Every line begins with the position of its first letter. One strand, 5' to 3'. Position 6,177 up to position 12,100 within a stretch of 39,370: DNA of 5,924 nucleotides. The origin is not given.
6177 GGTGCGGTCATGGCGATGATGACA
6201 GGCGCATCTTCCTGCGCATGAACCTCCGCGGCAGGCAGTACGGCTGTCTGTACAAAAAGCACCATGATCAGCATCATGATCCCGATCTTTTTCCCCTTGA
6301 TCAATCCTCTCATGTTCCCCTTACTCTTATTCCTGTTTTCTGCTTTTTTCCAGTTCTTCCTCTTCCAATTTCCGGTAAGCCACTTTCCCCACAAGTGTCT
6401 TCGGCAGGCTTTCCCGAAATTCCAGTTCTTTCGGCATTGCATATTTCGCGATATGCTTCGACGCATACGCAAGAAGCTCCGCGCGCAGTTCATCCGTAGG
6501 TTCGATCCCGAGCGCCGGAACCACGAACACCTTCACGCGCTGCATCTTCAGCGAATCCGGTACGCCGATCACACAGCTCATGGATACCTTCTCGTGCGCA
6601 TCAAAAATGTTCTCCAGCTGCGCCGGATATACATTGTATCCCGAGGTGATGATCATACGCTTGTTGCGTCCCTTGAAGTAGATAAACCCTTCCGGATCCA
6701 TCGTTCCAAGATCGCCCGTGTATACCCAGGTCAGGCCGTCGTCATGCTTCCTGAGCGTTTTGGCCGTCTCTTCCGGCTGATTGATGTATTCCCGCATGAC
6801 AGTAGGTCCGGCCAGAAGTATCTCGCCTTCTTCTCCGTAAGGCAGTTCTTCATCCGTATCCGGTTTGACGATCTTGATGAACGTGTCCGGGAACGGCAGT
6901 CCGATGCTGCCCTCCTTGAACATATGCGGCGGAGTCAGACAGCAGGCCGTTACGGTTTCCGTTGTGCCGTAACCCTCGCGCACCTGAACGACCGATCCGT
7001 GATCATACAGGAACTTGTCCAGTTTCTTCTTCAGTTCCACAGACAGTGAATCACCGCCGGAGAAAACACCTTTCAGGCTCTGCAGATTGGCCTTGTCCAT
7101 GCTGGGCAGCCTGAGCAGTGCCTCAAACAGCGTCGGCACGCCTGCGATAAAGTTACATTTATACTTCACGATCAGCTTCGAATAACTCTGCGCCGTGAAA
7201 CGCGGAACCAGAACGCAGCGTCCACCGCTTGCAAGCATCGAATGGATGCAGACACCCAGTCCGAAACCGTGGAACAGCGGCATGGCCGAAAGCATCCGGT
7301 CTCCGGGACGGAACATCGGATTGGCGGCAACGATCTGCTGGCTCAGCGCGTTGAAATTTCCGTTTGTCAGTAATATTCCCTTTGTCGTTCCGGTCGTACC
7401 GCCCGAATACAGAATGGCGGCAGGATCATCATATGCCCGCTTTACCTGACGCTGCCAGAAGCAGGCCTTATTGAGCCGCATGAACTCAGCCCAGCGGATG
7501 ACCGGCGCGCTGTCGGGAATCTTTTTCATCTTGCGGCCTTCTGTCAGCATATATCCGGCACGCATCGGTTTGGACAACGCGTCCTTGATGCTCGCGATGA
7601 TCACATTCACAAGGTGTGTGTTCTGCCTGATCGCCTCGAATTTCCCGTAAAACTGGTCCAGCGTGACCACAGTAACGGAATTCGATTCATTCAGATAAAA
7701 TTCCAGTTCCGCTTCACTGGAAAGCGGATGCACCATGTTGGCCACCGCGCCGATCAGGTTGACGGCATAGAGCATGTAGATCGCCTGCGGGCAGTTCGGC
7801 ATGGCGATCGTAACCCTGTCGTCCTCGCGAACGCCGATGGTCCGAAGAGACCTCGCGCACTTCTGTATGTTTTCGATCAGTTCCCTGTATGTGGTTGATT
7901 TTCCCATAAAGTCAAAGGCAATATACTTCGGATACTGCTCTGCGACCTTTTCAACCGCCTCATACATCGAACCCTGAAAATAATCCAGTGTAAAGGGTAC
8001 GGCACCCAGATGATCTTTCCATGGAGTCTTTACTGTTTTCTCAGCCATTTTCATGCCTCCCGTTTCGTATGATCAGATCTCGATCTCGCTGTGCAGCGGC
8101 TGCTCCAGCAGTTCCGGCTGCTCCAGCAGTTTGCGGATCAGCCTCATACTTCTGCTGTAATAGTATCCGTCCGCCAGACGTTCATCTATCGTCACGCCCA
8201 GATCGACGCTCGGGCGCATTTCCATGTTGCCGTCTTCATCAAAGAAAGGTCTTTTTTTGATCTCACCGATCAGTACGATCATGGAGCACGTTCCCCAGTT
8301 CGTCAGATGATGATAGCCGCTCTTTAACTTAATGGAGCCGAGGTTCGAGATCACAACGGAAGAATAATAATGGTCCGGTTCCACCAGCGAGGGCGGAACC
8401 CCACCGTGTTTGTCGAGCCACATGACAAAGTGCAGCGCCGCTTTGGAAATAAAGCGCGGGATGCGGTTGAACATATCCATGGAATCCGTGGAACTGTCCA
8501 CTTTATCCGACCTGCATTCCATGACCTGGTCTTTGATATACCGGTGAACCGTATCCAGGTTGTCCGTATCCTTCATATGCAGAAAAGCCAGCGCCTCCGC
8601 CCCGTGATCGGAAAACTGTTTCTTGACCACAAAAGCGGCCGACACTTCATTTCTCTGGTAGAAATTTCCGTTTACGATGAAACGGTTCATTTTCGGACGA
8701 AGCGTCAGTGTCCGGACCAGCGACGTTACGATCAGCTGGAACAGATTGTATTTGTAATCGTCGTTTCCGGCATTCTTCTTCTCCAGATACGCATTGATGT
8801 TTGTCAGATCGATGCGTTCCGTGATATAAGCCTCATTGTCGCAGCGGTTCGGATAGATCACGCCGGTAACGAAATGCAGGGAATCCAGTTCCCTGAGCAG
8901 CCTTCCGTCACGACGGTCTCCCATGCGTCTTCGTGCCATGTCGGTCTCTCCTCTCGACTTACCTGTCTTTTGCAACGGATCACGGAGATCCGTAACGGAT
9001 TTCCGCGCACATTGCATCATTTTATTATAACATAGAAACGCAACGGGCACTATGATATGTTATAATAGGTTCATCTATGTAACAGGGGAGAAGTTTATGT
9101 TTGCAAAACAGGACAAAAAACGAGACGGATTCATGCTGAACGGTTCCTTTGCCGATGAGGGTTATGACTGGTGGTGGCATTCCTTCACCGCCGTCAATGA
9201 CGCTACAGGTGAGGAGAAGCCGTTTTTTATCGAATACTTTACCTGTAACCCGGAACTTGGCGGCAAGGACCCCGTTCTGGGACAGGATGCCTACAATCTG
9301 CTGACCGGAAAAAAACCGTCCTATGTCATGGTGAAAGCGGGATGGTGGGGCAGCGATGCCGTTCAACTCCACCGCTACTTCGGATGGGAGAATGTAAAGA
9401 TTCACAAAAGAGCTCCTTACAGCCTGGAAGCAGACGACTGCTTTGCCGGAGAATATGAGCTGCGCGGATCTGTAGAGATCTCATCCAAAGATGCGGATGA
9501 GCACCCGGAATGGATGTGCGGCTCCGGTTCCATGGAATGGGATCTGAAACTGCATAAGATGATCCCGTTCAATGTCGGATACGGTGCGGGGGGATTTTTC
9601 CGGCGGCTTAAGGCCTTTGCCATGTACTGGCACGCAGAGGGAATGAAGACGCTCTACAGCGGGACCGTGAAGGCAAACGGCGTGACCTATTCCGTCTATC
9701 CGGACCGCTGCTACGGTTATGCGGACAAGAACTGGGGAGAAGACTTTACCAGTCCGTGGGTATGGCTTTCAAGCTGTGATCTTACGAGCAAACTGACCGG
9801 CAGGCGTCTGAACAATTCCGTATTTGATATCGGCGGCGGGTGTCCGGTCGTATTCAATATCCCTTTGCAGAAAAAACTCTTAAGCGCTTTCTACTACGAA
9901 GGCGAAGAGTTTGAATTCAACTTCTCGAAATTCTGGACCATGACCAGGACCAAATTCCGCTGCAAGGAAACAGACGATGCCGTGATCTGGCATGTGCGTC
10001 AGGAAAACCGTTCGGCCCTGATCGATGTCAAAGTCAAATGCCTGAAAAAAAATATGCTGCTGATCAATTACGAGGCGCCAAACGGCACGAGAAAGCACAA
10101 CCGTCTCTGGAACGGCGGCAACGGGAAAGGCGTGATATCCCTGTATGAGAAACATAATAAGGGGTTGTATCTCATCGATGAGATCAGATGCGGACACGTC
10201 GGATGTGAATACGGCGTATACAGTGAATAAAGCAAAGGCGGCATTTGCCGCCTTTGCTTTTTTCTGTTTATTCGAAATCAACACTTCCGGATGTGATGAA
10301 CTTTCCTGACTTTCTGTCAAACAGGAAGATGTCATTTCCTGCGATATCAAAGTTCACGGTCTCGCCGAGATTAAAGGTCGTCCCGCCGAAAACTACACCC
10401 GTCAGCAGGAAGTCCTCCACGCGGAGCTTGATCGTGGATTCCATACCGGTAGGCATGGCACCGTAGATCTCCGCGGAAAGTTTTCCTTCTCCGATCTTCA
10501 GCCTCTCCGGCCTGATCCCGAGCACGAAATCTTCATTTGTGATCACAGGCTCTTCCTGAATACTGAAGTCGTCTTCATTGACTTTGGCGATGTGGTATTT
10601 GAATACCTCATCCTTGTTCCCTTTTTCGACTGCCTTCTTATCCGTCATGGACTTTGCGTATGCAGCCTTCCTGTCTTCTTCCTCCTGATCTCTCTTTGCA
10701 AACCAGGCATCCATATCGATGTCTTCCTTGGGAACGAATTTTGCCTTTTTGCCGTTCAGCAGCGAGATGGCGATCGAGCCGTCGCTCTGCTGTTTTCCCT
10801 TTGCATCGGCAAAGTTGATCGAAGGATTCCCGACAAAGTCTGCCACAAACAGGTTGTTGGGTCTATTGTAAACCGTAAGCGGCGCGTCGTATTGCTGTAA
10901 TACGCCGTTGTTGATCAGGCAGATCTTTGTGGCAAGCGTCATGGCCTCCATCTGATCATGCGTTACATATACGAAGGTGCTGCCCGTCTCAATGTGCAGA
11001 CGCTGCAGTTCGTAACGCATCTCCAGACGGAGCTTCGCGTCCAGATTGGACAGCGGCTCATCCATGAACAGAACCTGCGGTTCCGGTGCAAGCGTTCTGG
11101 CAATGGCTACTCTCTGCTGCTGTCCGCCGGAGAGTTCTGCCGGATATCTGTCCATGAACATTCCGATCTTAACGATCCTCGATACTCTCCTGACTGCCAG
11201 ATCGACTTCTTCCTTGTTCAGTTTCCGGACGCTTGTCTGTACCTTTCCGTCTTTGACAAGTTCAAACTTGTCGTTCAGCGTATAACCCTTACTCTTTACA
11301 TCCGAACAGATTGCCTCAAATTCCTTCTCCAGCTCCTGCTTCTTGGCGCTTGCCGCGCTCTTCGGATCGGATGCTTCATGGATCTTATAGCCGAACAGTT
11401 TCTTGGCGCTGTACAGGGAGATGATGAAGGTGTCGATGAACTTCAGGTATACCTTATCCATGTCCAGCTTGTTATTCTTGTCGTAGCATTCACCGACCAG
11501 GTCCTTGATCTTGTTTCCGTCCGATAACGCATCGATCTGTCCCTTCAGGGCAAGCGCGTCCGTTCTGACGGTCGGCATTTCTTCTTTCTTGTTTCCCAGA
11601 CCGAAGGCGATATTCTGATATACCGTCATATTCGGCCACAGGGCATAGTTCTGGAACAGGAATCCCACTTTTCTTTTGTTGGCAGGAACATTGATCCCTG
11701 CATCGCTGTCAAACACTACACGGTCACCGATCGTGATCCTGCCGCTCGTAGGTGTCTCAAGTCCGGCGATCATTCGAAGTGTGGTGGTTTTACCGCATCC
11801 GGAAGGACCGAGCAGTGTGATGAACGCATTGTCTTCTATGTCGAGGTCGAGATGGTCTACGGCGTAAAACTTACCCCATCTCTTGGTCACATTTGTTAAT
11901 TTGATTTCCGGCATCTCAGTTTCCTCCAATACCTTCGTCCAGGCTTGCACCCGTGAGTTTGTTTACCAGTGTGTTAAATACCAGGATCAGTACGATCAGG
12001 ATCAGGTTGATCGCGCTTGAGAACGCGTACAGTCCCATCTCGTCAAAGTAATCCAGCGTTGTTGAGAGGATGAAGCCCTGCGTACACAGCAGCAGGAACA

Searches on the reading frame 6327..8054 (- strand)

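Call 40: search_protein_families(library=pfam, proteins=[window:6327-8054:-], max_evalue=0.001)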
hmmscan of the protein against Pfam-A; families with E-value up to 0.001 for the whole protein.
window:6327-8054:- (575 aa): 2 families
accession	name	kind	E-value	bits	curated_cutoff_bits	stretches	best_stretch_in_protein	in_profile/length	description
PF00501.34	AMP-binding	-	1.8e-81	274.3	29.9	1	35-423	2-383/384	AMP-binding enzyme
PF13193.12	AMP-binding_C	-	8.1e-17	62.4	24.5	1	480-557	2-76/76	AMP-binding enzyme C-terminal domain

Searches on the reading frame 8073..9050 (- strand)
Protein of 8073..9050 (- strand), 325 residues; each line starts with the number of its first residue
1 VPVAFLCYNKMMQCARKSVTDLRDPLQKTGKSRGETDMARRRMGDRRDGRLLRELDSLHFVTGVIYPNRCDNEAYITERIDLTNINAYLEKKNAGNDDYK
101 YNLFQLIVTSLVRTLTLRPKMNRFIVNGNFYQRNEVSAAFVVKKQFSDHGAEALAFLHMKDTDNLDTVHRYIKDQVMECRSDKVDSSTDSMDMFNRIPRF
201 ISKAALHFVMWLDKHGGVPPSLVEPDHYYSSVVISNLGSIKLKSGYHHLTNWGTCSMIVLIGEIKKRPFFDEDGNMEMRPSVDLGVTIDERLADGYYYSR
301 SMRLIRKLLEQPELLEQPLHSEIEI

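Call 40: search_protein_families(library=pfam, proteins=[window:8073-9050:-], max_evalue=0.001)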
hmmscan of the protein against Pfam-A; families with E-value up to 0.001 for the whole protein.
window:8073-9050:- (325 aa): 1 family
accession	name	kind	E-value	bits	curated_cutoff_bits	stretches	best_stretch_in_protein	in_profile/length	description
PF00198.28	2-oxoacid_dh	-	3.9e-14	53.1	23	1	230-315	148-230/232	2-oxoacid dehydrogenases acyltransferase (catalytic domain)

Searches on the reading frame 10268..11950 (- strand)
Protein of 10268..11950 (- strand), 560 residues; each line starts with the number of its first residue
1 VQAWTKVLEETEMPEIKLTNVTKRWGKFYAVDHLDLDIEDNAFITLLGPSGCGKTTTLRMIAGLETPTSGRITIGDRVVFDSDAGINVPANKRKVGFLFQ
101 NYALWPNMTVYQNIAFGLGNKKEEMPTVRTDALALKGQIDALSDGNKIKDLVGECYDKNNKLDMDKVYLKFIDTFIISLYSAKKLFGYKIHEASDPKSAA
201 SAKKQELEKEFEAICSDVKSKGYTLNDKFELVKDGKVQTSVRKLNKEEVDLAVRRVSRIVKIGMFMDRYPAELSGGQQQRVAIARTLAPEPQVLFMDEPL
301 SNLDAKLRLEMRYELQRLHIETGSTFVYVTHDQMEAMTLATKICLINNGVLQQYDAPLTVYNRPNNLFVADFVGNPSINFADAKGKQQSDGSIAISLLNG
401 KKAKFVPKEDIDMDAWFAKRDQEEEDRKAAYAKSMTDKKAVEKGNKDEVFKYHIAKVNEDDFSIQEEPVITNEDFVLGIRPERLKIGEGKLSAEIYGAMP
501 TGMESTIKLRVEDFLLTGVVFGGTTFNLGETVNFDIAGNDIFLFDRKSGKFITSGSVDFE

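Call 40: search_protein_families(library=pfam, proteins=[window:10268-11950:-], max_evalue=0.001)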
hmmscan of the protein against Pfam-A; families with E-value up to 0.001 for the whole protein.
window:10268-11950:- (560 aa): 2 families
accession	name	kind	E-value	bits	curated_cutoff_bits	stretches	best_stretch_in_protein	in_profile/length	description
PF00005.33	ABC_tran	-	1.8e-30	106.8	25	2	32-129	2-89/137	ABC transporter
PF13304.12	AAA_21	-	0.00084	19.9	27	0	256-332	221-299/304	AAA domain, putative AbiEii toxin, Type IV TA system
